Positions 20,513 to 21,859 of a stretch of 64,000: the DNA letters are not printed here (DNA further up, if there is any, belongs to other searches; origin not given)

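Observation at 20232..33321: Molybdenum/tungsten cofactor region bracketed by two paralogous MoeA-like plus FmdE-like gene pairs around the Sec-FDH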

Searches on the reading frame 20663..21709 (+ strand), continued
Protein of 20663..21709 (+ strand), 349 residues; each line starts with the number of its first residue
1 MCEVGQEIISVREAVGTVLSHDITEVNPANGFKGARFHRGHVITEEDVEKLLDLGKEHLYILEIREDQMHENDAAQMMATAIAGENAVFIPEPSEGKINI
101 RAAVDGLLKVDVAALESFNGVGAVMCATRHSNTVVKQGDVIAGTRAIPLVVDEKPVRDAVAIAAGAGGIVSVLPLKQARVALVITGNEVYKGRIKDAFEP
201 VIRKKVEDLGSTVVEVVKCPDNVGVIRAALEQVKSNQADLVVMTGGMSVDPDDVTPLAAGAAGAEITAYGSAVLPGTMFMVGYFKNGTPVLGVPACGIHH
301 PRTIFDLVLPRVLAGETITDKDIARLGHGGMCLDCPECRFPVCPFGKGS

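Call 79: search_protein_families(library=pfam, proteins=[P0241, P0274, P0289, P0290, P0302, P0317, P0250, P0349, P0379, P0381], max_evalue=0.001)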
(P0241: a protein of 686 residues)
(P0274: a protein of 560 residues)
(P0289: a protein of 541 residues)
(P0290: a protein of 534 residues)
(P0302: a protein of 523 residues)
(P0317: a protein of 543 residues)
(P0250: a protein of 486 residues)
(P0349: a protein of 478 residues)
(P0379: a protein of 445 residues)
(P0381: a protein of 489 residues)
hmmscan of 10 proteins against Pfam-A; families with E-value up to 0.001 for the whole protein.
P0241 (686 aa): 3 families
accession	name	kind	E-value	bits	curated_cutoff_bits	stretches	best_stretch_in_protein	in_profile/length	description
PF02663.19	FmdE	-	4e-32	111.5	22.9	1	21-132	1-121/133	FmdE, Molybdenum formylmethanofuran dehydrogenase operon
PF00994.29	MoCF_biosynth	-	3.6e-22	79.1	26.6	1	513-648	1-141/144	Probable molybdopterin binding domain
PF00126.33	HTH_1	-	5.5e-09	36.3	26.6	1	239-296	7-59/60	Bacterial regulatory helix-turn-helix protein, lysR family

P0274 (560 aa): 3 families
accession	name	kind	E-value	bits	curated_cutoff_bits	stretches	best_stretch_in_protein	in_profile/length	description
PF02663.19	FmdE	-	4.5e-37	127.5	22.9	1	18-142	1-127/133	FmdE, Molybdenum formylmethanofuran dehydrogenase operon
PF00994.29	MoCF_biosynth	-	1.7e-24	86.6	26.6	1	391-525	1-142/144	Probable molybdopterin binding domain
PF23475.1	zf-Tbcl_FmdE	-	7.1e-18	64.2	23.2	1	153-187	1-35/35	FmdE treble clef zinc finger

P0289 (541 aa): 2 families
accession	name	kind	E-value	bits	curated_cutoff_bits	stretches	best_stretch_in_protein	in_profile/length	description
PF02663.19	FmdE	-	1.2e-37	129.4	22.9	1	18-141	1-126/133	FmdE, Molybdenum formylmethanofuran dehydrogenase operon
PF00994.29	MoCF_biosynth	-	7.5e-21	74.8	26.6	1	379-500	1-133/144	Probable molybdopterin binding domain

P0290 (534 aa): 3 families
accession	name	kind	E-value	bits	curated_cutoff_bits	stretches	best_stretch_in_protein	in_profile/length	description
PF02663.19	FmdE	-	1.7e-24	86.8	22.9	1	18-137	1-122/133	FmdE, Molybdenum formylmethanofuran dehydrogenase operon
PF00994.29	MoCF_biosynth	-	4.6e-18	65.7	26.6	1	380-471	1-91/144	Probable molybdopterin binding domain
PF23475.1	zf-Tbcl_FmdE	-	5.6e-11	42.2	23.2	1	160-186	8-34/35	FmdE treble clef zinc finger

P0302 (523 aa): 3 families
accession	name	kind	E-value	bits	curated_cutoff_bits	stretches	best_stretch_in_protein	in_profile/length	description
PF02663.19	FmdE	-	1.6e-33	116.1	22.9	1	18-142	1-127/133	FmdE, Molybdenum formylmethanofuran dehydrogenase operon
PF00994.29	MoCF_biosynth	-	2.9e-20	72.9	26.6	1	372-483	2-124/144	Probable molybdopterin binding domain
PF23475.1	zf-Tbcl_FmdE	-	0.00055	19.8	23.2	1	152-185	1-33/35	FmdE treble clef zinc finger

P0317 (543 aa): 3 families
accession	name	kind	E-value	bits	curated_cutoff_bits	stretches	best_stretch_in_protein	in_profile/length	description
PF02663.19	FmdE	-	2.8e-33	115.2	22.9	1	19-142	2-127/133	FmdE, Molybdenum formylmethanofuran dehydrogenase operon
PF00994.29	MoCF_biosynth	-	4.4e-20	72.3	26.6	1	384-486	1-102/144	Probable molybdopterin binding domain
PF23475.1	zf-Tbcl_FmdE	-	1.3e-13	50.6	23.2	1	153-187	1-35/35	FmdE treble clef zinc finger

P0250 (486 aa): 2 families
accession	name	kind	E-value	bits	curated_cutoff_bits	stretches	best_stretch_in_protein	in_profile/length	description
PF00994.29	MoCF_biosynth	-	5.9e-26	91.3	26.6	1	320-450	1-142/144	Probable molybdopterin binding domain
PF03205.20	MobB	-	1.1e-24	87.2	26.6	1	20-104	1-85/133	Molybdopterin guanine dinucleotide synthesis protein B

P0349 (478 aa): 2 families
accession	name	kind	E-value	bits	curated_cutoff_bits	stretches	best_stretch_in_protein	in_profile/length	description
PF01967.27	MoaC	-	1.4e-52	177.7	27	1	339-474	1-136/136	MoaC family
PF00994.29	MoCF_biosynth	-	1.5e-16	60.8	26.6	1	173-303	1-142/144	Probable molybdopterin binding domain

P0379 (445 aa): 1 family
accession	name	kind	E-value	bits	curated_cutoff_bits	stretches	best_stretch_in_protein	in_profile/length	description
PF00994.29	MoCF_biosynth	-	1.8e-18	67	26.6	1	276-390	2-129/144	Probable molybdopterin binding domain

P0381 (489 aa): 3 families
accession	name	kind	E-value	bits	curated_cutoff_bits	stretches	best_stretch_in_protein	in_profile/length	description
PF02663.19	FmdE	-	2.4e-28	99.3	22.9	1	18-144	1-129/133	FmdE, Molybdenum formylmethanofuran dehydrogenase operon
PF23475.1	zf-Tbcl_FmdE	-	2.2e-11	43.5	23.2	1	154-187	2-35/35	FmdE treble clef zinc finger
PF00994.29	MoCF_biosynth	-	3e-11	43.7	26.6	1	324-454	1-142/144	Probable molybdopterin binding domain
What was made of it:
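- Fusions to the enzymes MobB and MoaC exist (call 79).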

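Call 85: find_encoding_contigs(protein=P0011, flank=10000, max_places=3)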
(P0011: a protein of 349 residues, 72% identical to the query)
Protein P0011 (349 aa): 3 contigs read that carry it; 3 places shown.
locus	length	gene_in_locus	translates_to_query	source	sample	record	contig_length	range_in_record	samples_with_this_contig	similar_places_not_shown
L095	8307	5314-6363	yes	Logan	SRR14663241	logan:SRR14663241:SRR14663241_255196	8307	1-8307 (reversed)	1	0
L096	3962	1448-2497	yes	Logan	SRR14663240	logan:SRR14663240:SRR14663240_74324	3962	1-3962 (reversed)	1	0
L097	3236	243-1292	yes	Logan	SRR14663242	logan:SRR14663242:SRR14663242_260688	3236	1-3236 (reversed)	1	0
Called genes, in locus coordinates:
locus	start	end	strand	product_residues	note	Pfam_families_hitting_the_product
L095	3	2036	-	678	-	?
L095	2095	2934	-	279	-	PF12797:Fer4_2 (faint), PF12837:Fer4_6 (faint), PF13237:Fer4_10 (faint), PF12838:Fer4_7 (faint), PF13187:Fer4_9 (faint), PF13247:Fer4_11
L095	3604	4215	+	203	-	PF02613:Nitrate_red_del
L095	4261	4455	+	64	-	PF02416:TatA_B_E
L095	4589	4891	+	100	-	-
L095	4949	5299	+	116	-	PF00126:HTH_1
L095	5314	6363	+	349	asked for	PF00994:MoCF_biosynth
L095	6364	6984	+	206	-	PF02663:FmdE, PF01258:zf-dskA_traR (faint)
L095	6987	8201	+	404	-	PF12804:NTP_transf_3, PF03205:MobB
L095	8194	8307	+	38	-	?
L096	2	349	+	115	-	?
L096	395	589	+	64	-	PF02416:TatA_B_E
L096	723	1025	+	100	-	-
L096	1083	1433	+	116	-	PF00126:HTH_1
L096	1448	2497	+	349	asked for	PF00994:MoCF_biosynth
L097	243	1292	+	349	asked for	PF00994:MoCF_biosynth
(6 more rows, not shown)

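Call 86: find_encoding_contigs(protein=P0054, flank=10000, max_places=2)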
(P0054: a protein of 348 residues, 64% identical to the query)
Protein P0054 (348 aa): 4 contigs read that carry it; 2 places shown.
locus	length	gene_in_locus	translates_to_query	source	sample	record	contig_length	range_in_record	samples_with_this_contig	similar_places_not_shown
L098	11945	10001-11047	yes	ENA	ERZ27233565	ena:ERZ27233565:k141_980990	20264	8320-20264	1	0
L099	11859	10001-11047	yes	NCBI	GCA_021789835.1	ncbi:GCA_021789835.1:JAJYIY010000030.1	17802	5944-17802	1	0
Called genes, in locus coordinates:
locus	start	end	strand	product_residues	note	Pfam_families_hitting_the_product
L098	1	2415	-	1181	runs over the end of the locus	PF00384:Molybdopterin, PF01568:Molydop_binding, PF00266:Aminotran_5, PF01212:Beta_elim_lyase (faint)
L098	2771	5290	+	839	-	PF13510:Fer2_4, PF14691:Fer4_20, PF01266:DAO, PF07992:Pyr_redox_2, PF13450:NAD_binding_8, PF12838:Fer4_7, PF04879:Molybdop_Fe4S4, PF00384:Molybdopterin, +7 more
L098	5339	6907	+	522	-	PF00384:Molybdopterin, PF01568:Molydop_binding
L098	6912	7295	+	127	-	PF00126:HTH_1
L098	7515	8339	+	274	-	PF13531:SBP_bac_11, PF01547:SBP_bac_1, PF12974:Phosphonate-bd (weak), PF01547:SBP_bac_1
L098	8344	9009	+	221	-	PF00528:BPD_transp_1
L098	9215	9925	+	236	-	PF00005:ABC_tran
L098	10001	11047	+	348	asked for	PF00994:MoCF_biosynth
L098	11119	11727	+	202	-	PF02663:FmdE, PF01258:zf-dskA_traR (weak)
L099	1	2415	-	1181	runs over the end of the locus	PF00384:Molybdopterin, PF01568:Molydop_binding, PF00266:Aminotran_5, PF01212:Beta_elim_lyase (faint)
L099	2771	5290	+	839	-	PF13510:Fer2_4, PF14691:Fer4_20, PF01266:DAO, PF07992:Pyr_redox_2, PF13450:NAD_binding_8, PF12838:Fer4_7, PF04879:Molybdop_Fe4S4, PF00384:Molybdopterin, +7 more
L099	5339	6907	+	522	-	PF00384:Molybdopterin, PF01568:Molydop_binding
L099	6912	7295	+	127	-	PF00126:HTH_1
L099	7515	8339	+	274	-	PF13531:SBP_bac_11, PF01547:SBP_bac_1, PF12974:Phosphonate-bd (weak), PF01547:SBP_bac_1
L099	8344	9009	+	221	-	PF00528:BPD_transp_1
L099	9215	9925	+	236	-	PF00005:ABC_tran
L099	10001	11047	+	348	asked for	PF00994:MoCF_biosynth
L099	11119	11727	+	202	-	PF02663:FmdE, PF01258:zf-dskA_traR (weak)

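Call 87: search_protein_families(library=ncbifam, proteins=[L098:7515-8336:+, L098:8344-9006:+, L098:9215-9922:+], max_evalue=0.00001)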
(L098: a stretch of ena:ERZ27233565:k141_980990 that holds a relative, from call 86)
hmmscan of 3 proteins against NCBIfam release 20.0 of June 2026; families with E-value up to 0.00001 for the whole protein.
L098:7515-8336:+ (274 aa): 5 families
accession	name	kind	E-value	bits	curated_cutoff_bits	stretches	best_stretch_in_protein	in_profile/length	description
TIGR01256.1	modA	equivalog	6.2e-57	193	62.5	1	48-268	1-217/217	molybdate ABC transporter substrate-binding protein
NF007958.0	PRK10677.1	equivalog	1.8e-46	158.2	253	1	36-271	21-255/256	molybdate ABC transporter substrate-binding protein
NF002918.0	PRK03537.1-4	equivalog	8.2e-15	54.7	288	1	40-271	5-245/246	molybdate ABC transporter substrate-binding protein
NF002917.0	PRK03537.1-3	equivalog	2e-09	37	264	1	42-169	24-146/267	molybdate ABC transporter substrate-binding protein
NF003196.0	PRK04168.1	equivalog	2.3e-07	30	355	0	214-268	259-313/338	tungstate ABC transporter substrate-binding protein WtpA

L098:8344-9006:+ (221 aa): 32 families (the best 25 are shown)
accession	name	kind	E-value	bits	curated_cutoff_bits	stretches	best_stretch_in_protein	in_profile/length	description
TIGR02141.1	modB_ABC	equivalog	9e-71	237.8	182.6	1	10-218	1-207/208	molybdate ABC transporter permease subunit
NF006939.0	PRK09421.1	equivalog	3.1e-63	213.2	262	1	4-219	7-223/230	molybdate ABC transporter permease subunit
TIGR01581.1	Mo_ABC_porter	hypoth_equivalog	4.3e-53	180.1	210.3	1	5-212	19-225/225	ABC transporter permease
TIGR00969.1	3a0106s02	subfamily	5.9e-44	150.6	240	1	8-217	62-270/272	sulfate ABC transporter permease subunit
TIGR02139.1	permease_CysT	equivalog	4.4e-37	128.1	246.1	1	7-213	50-255/265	sulfate ABC transporter permease subunit CysT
TIGR02140.1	permease_CysW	equivalog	1.5e-33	116.4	329.1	1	7-203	47-246/261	sulfate ABC transporter permease subunit CysW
NF040839.1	tungstate_WtpB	equivalog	2e-31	109.6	340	1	8-215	45-245/251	tungstate ABC transporter permease WtpB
NF038017.1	ABC_perm1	subfamily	2e-29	102.9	100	1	12-198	1-179/184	ABC transporter permease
NF008208.0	PRK10971.1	equivalog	3.6e-29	102.1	415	1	8-220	59-274/277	sulfate/thiosulfate ABC transporter permease CysT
NF008620.0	PRK11602.1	equivalog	9.8e-26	90.6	442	1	6-219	63-275/291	sulfate/thiosulfate ABC transporter permease CysW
TIGR03262.1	PhnU2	equivalog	1.4e-19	70.2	593.25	1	8-219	55-258/546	putative 2-aminoethylphosphonate ABC transporter permease subunit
TIGR02138.1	phosphate_pstC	equivalog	3.3e-17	62.5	196.45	1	10-175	67-234/296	phosphate ABC transporter permease subunit PstC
TIGR03255.1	PhnV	equivalog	8.7e-17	61.7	358.7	1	3-219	62-267/270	2-aminoethylphosphonate ABC transport system, membrane component PhnV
NF011624.0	PRK15050.1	equivalog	1e-16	60.9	247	1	8-189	74-257/297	2-aminoethylphosphonate ABC transporter permease subunit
NF041773.1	tung_perm_TupB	equivalog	1.4e-16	61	320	1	5-213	22-222/230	tungstate ABC transporter permease TupB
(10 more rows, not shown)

L098:9215-9922:+ (236 aa): 179 families (the best 25 are shown)
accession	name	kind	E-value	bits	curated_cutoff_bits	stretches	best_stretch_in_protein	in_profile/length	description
TIGR02142.1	modC_ABC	equivalog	7e-65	219.6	285.05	1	3-224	1-223/353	molybdenum ABC transporter ATP-binding protein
TIGR03265.1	PhnT2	equivalog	9.7e-63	212.5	457.7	1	9-233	18-235/353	putative 2-aminoethylphosphonate ABC transporter ATP-binding protein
TIGR01187.1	potA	subfamily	3.3e-60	203.9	355.6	1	29-227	1-195/325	polyamine ABC transporter ATP-binding protein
NF006987.0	PRK09452.1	equivalog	1.4e-56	191.8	482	1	13-227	35-242/378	spermidine/putrescine ABC transporter ATP-binding protein PotA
NF040840.2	tungstate_WtpC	equivalog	4.2e-55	187.4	440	1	8-233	8-231/347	tungstate ABC transporter ATP-binding protein WtpC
TIGR00968.1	3a0106s01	subfamily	1.6e-54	185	342.75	1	23-231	25-229/237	sulfate ABC transporter ATP-binding protein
NF043075.1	MMSYN1_0197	equivalog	1.9e-53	181.6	550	1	11-230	18-230/341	spermidine/putrescine ABC transporter ATP-binding protein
NF040933.2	ABC_arch_GlcV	equivalog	1.8e-52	178.4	450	1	23-232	31-241/357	glucose ABC transporter ATP-binding protein GlcV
NF008355.0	PRK11144.1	equivalog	4.5e-52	177.2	434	1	4-219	3-215/353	molybdenum ABC transporter ATP-binding protein ModC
NF008621.0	PRK11607.1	equivalog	2e-51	175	613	1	23-226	44-243/377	putrescine ABC transporter ATP-binding subunit PotG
NF008105.0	PRK10851.1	equivalog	6.4e-48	163.3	502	1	15-231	22-235/362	sulfate/thiosulfate ABC transporter ATP-binding protein CysA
NF008513.0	PRK11432.1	equivalog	1.1e-47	162.6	496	1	23-226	31-230/351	ferric ABC transporter ATP-binding protein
TIGR03258.1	PhnT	equivalog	6.9e-47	160.2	499.15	1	5-227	16-234/359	2-aminoethylphosphonate ABC transport system ATP-binding subunit PhnT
TIGR01186.1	proV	subfamily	7.3e-47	160.2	326.6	1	9-233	7-230/363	betaine/proline/choline family ABC transporter ATP-binding protein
NF008653.0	PRK11650.1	subfamily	2.6e-45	155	432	1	10-229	19-231/357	sn-glycerol-3-phosphate ABC transporter ATP-binding protein UgpC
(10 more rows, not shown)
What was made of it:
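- In L098/L099 an FDH-linked pair lies directly after ModABC, with ModA passing its equivalog cutoff (calls 86, 87).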

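Call 91: list_cluster_members(proteins=[P0274, P0289, P0290, P0302, P0317, P0241, P0250, P0349, P0270, P0284])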
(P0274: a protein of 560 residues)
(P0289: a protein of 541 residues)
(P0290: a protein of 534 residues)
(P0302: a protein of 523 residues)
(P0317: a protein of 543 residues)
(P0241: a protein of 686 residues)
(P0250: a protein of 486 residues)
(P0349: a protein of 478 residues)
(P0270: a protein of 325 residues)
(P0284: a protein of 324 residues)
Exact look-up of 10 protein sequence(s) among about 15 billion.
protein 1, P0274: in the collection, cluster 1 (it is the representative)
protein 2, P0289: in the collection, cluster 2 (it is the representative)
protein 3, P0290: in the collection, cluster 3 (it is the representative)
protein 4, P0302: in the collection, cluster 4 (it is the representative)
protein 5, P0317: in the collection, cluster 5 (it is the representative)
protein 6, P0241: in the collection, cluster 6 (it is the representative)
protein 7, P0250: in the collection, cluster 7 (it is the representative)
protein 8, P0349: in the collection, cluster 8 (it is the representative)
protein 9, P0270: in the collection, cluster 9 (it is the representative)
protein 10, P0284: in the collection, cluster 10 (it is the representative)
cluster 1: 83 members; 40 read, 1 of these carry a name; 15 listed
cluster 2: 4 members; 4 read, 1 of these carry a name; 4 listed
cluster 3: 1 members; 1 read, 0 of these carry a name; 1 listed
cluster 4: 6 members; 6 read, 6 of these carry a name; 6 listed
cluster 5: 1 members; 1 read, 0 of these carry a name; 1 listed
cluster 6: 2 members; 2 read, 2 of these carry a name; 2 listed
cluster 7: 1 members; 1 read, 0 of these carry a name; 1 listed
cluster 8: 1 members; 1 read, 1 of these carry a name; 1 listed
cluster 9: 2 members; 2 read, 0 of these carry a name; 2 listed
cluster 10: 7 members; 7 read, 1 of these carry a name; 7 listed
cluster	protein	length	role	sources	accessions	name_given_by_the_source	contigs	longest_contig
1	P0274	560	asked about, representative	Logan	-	-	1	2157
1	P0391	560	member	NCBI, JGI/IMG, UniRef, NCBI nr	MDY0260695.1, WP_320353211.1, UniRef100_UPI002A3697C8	MAG: FmdE family protein [Desulfovibrio sp.] | FmdE family protein n=1 Tax=Desulfovibrio sp. TaxID=885 RepID=UPI002A3697C8 | FmdE family protein [Desulfovibrio sp.]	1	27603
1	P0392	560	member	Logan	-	-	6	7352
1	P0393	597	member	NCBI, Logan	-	-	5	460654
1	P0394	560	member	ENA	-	-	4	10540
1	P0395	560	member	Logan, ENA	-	-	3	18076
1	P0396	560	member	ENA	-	-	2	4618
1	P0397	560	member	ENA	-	-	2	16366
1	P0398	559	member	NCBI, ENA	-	-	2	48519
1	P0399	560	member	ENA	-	-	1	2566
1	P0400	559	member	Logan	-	-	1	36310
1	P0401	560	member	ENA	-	-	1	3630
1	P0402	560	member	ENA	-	-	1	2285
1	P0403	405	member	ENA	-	-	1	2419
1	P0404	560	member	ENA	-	-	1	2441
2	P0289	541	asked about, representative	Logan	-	-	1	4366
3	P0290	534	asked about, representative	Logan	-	-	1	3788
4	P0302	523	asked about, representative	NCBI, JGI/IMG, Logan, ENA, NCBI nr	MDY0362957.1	MAG: FmdE family protein [Desulforegulaceae bacterium] | FmdE family protein [Desulforegulaceae bacterium]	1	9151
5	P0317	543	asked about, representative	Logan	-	-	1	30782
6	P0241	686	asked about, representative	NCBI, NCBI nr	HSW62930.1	MAG TPA: FmdE family protein [Dissulfurispiraceae bacterium] | FmdE family protein [Dissulfurispiraceae bacterium]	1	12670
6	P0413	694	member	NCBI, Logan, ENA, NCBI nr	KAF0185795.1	MAG: molybdopterin binding domain protein [Nitrospirae bacterium] | MAG: molybdopterin binding domain protein [Nitrospirota bacterium]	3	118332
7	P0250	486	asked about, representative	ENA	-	-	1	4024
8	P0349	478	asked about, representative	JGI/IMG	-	molybdenum cofactor biosynthesis protein MoaC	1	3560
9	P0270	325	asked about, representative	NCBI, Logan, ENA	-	-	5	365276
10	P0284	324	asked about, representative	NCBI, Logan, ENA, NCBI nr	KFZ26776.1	MAG: putative competence-damage inducible protein [Candidatus Izimaplasma bacterium HR2]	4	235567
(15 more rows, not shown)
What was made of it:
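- Fusions occur in cultured Desulforegula and Desulfovibrio (call 91).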
